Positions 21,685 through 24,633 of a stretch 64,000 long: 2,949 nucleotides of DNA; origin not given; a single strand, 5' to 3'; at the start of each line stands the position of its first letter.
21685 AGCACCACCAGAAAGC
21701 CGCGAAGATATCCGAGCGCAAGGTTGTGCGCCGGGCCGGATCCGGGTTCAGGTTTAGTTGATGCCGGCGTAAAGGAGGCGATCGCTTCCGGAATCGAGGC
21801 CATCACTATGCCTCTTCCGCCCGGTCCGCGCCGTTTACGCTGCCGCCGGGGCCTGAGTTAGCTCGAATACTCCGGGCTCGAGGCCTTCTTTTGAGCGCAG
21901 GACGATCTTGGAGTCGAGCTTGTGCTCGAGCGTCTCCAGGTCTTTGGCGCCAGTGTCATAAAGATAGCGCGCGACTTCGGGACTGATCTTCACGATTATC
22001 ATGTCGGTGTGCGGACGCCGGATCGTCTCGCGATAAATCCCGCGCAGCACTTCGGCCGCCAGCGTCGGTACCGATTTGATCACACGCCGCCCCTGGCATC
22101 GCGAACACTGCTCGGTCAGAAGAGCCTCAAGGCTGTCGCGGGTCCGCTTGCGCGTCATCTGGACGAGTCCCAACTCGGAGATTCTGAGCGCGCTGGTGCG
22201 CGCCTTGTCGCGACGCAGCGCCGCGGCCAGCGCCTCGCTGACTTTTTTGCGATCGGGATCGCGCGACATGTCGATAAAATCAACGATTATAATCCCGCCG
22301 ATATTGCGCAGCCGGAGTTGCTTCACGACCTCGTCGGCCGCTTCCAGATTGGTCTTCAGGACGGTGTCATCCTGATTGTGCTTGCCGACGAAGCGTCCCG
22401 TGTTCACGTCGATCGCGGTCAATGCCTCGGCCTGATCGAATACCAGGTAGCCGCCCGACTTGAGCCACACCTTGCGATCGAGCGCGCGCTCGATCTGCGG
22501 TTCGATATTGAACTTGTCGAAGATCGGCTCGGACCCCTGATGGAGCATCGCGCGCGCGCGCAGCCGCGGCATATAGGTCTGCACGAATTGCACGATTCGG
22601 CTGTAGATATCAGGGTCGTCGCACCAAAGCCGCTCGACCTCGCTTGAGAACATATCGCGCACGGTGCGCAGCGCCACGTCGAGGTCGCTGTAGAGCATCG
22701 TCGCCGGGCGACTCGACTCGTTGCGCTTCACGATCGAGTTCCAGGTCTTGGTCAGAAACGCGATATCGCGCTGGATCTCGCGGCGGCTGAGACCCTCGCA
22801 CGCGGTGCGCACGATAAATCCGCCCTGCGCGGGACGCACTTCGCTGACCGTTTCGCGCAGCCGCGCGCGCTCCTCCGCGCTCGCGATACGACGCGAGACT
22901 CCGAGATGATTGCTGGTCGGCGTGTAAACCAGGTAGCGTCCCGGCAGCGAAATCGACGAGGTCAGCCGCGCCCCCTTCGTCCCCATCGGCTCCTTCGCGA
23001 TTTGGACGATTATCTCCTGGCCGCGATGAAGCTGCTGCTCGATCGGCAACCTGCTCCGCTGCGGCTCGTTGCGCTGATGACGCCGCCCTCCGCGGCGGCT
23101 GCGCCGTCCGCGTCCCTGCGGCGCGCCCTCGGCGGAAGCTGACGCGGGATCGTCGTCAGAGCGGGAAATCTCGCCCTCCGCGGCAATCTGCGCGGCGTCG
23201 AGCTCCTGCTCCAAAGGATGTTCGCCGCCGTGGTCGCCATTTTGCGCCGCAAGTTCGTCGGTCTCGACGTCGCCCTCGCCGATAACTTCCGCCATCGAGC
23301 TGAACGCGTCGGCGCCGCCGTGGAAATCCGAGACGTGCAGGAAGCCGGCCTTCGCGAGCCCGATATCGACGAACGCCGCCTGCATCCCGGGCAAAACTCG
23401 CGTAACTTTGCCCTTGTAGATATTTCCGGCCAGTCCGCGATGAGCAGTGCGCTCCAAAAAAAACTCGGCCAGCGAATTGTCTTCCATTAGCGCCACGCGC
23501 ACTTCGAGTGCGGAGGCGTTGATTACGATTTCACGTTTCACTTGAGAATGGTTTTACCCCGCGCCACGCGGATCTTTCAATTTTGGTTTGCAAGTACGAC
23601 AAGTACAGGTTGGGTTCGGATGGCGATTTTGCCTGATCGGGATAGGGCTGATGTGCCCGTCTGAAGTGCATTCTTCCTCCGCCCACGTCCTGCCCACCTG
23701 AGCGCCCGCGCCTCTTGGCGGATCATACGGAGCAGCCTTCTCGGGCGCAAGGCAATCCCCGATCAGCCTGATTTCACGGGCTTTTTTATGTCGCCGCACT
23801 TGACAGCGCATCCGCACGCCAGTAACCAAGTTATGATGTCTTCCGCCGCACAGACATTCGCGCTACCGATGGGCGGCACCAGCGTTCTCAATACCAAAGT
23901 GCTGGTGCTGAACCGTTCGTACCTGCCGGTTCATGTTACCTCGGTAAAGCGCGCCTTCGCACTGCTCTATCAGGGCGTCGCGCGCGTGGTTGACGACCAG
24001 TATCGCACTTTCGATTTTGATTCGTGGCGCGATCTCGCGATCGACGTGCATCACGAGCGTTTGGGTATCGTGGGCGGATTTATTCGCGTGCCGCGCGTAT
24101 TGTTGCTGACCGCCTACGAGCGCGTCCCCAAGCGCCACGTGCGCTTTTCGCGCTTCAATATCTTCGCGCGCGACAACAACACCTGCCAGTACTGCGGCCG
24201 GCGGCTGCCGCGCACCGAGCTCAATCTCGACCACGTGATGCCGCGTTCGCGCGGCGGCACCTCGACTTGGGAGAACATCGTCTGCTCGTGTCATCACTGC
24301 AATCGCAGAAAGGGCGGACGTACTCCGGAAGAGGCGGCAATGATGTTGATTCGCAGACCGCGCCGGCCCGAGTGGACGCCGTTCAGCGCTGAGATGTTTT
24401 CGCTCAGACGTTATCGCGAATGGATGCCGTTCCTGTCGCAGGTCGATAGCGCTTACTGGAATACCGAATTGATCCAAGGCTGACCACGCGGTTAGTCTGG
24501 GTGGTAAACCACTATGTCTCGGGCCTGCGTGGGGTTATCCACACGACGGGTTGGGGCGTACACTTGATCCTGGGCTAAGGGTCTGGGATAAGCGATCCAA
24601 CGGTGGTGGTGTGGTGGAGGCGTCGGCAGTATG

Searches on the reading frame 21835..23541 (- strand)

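Call 42: search_protein_families(library=pfam, proteins=[window:21835-23541:-], max_evalue=1)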
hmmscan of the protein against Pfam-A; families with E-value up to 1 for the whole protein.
window:21835-23541:- (568 aa): 5 families
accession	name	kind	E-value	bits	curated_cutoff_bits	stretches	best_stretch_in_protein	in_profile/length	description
PF10150.14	RNase_E_G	-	6.7e-105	350.8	25.5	1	198-467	1-270/270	Ribonuclease E/G family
PF20833.2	RNase_E_G_Thio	-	1.1e-11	45.1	26.8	1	478-562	1-84/86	RNase E/G, Thioredoxin-like domain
PF00575.29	S1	-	0.00033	21.4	22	1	38-74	4-38/74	S1 RNA binding domain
PF21097.3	SR_plectin_7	-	0.0045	17.8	27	0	255-295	58-98/116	Spectrin repeat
PF01740.26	STAS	-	0.016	15.4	22.6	1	493-542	55-103/106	STAS domain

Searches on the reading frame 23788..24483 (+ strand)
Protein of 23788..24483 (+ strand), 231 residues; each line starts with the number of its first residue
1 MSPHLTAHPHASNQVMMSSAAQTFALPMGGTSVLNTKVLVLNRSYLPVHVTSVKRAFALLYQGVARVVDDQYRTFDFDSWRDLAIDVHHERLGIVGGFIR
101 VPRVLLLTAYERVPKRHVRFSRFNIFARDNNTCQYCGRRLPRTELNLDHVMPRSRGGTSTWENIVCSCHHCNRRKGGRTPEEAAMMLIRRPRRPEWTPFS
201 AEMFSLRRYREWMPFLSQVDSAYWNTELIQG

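Call 42: search_protein_families(library=pfam, proteins=[window:23788-24483:+], max_evalue=1)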
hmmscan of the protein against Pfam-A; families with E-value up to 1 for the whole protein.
window:23788-24483:+ (231 aa): 3 families
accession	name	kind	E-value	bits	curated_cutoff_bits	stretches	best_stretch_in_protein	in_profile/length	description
PF14279.12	HNH_5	-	5.2e-16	58.7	27.5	1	133-187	1-55/56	HNH endonuclease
PF01844.29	HNH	-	3.7e-14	53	21.4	1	133-176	1-45/47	HNH endonuclease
PF13395.12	HNH_4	-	2.7e-06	27.7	22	1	133-180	1-53/54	HNH endonuclease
